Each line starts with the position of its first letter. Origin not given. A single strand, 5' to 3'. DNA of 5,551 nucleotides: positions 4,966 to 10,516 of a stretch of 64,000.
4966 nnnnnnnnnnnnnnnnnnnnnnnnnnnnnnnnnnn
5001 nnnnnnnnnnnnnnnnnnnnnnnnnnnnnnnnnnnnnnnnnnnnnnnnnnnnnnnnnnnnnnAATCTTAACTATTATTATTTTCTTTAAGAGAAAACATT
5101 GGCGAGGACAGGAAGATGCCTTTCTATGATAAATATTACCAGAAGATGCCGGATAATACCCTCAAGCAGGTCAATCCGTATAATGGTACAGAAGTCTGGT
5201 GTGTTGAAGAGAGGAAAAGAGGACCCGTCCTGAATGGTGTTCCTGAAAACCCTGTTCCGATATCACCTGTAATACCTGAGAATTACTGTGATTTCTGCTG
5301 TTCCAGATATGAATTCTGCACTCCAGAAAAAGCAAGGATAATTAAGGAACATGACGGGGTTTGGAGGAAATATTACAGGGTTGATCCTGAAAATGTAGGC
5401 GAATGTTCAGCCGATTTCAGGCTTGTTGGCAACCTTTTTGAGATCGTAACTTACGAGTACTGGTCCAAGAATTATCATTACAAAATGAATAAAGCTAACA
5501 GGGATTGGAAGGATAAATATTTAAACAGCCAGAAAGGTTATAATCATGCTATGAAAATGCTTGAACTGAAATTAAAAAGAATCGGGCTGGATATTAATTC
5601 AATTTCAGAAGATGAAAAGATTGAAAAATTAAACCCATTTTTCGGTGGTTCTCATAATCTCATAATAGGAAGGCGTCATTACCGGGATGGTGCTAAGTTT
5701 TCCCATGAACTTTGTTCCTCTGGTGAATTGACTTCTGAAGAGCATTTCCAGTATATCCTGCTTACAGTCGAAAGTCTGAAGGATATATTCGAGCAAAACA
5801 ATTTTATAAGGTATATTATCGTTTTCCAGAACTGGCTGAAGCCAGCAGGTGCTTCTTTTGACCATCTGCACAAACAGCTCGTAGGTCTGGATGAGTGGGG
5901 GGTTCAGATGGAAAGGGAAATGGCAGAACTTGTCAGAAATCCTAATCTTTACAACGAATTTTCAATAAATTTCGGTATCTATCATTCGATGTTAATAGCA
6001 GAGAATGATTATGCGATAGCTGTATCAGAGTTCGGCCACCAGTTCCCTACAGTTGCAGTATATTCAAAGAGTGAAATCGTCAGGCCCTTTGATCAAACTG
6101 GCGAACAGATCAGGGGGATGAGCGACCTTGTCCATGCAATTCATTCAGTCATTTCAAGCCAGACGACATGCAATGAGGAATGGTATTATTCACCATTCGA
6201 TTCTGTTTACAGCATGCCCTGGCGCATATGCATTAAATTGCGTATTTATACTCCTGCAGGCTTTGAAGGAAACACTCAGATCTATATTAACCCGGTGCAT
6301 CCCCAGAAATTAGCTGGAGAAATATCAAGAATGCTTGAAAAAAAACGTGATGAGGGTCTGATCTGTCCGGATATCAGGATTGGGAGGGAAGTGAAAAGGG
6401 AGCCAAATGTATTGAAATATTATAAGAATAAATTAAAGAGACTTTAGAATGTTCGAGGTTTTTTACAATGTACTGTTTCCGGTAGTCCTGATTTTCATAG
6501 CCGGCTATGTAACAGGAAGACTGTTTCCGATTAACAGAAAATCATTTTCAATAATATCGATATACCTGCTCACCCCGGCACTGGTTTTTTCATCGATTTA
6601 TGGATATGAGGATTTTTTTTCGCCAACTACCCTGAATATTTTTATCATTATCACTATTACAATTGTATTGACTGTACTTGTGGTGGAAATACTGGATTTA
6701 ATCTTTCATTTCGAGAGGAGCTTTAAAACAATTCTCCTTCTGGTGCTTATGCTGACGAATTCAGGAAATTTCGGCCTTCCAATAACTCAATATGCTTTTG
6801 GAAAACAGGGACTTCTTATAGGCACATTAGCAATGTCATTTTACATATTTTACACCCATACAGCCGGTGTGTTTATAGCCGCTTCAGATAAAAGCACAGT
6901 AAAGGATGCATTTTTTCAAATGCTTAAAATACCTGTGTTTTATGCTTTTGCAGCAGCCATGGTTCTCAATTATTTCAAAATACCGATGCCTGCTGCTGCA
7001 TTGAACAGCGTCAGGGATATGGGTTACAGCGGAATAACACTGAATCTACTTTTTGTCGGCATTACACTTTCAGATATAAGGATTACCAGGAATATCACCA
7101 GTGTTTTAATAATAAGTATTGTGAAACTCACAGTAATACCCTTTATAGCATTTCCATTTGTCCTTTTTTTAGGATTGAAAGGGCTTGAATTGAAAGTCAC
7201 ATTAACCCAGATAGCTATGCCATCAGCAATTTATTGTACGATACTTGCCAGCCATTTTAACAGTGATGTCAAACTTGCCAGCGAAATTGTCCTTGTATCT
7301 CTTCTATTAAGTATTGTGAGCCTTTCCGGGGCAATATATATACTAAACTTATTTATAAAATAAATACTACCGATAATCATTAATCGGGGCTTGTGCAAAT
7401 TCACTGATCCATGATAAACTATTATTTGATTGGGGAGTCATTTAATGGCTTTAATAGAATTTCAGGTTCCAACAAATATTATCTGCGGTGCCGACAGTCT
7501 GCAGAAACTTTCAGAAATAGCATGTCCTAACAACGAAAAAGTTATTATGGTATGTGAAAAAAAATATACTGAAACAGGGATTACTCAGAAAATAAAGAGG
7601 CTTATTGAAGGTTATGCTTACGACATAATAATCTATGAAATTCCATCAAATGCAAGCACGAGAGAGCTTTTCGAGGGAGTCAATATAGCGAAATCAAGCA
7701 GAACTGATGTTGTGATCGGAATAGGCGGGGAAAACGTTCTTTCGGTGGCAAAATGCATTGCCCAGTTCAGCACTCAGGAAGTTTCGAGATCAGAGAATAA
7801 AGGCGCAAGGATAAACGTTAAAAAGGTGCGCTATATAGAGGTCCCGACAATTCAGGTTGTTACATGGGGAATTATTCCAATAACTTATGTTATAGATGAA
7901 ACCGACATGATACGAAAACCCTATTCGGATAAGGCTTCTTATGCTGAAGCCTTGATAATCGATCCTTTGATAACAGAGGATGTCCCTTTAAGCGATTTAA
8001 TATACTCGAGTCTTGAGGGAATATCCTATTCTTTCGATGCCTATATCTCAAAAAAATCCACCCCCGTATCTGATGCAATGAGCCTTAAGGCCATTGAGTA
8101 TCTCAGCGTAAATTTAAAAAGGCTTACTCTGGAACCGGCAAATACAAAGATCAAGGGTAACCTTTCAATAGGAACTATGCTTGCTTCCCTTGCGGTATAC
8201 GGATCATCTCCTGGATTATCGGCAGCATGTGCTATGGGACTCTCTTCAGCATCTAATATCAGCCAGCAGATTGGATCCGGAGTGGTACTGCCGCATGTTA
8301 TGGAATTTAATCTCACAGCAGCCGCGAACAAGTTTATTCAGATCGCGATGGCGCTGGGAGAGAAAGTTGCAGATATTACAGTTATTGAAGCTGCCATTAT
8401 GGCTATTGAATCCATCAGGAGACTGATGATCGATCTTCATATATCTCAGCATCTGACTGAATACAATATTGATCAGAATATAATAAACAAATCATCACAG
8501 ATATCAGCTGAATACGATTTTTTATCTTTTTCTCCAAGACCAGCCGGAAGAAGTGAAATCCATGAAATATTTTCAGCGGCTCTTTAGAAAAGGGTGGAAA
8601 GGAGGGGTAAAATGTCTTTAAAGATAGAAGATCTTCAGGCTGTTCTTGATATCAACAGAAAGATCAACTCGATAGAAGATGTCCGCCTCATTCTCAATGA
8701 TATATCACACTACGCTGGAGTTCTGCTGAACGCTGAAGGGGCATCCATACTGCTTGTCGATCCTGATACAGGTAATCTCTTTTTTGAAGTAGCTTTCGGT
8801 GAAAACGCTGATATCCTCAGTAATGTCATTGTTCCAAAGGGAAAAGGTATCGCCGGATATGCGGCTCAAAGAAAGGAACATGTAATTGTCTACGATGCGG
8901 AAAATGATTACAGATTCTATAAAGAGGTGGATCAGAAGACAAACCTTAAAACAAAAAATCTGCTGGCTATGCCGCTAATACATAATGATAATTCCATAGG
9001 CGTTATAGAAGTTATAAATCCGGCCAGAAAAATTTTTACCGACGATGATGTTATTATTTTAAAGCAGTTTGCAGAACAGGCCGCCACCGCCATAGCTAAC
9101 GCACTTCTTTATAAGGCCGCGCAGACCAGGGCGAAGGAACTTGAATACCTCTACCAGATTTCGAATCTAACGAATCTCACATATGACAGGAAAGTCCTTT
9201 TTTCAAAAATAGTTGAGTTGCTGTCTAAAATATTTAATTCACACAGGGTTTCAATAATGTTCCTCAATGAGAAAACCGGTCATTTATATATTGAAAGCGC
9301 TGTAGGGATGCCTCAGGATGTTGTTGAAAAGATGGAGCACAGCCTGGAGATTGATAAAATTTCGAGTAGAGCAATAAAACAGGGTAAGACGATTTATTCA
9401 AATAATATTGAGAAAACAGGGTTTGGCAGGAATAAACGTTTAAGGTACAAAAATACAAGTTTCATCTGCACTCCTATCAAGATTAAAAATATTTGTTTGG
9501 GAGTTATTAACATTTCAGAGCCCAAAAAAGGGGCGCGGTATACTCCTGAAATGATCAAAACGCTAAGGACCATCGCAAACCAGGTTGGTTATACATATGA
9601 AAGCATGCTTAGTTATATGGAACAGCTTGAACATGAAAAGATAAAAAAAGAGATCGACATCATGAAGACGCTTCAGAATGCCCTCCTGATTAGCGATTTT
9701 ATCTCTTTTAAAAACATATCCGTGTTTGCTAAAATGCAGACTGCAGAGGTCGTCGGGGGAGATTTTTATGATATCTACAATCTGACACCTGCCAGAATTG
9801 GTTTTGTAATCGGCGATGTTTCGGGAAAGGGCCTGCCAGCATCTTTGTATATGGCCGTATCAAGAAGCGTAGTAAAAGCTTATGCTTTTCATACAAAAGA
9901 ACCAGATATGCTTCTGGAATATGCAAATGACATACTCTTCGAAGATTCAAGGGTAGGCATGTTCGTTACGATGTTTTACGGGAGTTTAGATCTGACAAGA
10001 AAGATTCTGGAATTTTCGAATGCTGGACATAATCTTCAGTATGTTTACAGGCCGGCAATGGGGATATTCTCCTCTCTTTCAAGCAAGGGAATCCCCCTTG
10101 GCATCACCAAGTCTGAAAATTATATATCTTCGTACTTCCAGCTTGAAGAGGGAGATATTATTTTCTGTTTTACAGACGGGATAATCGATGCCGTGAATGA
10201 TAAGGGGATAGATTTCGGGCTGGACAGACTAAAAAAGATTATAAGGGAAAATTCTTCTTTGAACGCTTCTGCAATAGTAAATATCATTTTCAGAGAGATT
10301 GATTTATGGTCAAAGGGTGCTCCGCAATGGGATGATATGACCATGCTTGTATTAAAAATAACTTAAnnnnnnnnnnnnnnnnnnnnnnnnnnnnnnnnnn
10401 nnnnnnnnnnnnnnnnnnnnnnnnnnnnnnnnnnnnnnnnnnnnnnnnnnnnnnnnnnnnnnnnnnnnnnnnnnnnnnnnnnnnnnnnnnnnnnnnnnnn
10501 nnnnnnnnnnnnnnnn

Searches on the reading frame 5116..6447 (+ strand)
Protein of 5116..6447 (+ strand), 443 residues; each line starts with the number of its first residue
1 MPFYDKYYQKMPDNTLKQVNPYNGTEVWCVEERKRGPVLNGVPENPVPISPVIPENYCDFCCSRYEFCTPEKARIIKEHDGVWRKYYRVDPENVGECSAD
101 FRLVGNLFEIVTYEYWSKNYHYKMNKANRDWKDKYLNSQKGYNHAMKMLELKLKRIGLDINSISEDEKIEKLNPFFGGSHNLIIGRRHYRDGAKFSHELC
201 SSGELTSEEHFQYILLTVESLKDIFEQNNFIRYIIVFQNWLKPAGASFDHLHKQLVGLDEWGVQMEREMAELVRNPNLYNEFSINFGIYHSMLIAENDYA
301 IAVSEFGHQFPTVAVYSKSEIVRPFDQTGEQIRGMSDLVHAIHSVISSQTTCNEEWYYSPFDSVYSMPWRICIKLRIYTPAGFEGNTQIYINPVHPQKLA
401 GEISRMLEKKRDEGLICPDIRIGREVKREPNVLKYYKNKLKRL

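Call 38: search_protein_families(library=pfam, proteins=[window:5116-6447:+], max_evalue=0.0001)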
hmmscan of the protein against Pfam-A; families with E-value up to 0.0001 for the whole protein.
window:5116-6447:+ (443 aa): 1 family
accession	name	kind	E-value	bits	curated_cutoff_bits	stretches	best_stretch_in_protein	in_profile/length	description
PF16268.10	DUF4921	-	1.1e-161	539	28.5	1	11-435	1-425/425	Domain of unknown function (DUF4921)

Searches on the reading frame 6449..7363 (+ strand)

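Call 38: search_protein_families(library=pfam, proteins=[window:6449-7363:+], max_evalue=0.0001)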
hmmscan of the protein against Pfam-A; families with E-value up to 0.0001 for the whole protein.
window:6449-7363:+ (304 aa): 1 family
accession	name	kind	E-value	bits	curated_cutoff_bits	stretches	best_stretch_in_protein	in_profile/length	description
PF03547.23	Mem_trans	-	7.3e-23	81.2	25.7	1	7-293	4-340/343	Membrane transport protein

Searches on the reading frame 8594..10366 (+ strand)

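Call 38: search_protein_families(library=pfam, proteins=[window:8594-10366:+], max_evalue=0.0001)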
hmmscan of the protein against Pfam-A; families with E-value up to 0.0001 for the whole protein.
window:8594-10366:+ (590 aa): 4 families
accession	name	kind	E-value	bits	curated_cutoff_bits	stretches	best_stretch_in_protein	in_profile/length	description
PF07228.17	SpoIIE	-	1e-46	159.7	25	1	400-589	3-191/192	Stage II sporulation protein E (SpoIIE)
PF13185.12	GAF_2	-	6.5e-29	101.3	28.6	2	33-168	7-136/136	GAF domain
PF01590.32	GAF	-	1.5e-28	100.4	22.4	2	32-167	4-133/133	GAF domain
PF13492.12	GAF_3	-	4.2e-22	79.4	27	2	32-169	4-129/129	GAF domain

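Call 72: search_protein_families(library=ncbifam, proteins=[window:8594-10366:+], max_evalue=0.00001)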
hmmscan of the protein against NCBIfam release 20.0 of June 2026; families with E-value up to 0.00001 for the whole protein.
window:8594-10366:+ (590 aa): 6 families
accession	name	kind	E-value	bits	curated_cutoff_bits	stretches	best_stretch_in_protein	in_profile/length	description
TIGR01817.1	nifA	equivalog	9.6e-15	54.3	528.85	1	181-358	2-182/534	nif-specific transcriptional activator NifA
NF045505.1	RR_RssB_Pseudo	equivalog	2.4e-11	43.3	700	1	371-550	173-358/394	two-component system response regulator RssB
TIGR02865.1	spore_II_E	equivalog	1.4e-10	40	490.8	1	377-589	555-763/764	stage II sporulation protein E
NF038263.1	prot_phos_SiaA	equivalog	7.1e-10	38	700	1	346-589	407-657/658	biofilm regulation protein phosphatase SiaA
NF011958.0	PRK15429.1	equivalog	2.1e-08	33.3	830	0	119-181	296-357/692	formate hydrogenlyase transcriptional activator FlhA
NF047786.1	his_kin_MadS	equivalog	4.6e-06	26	500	1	107-190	114-197/434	MadS family sensor histidine kinase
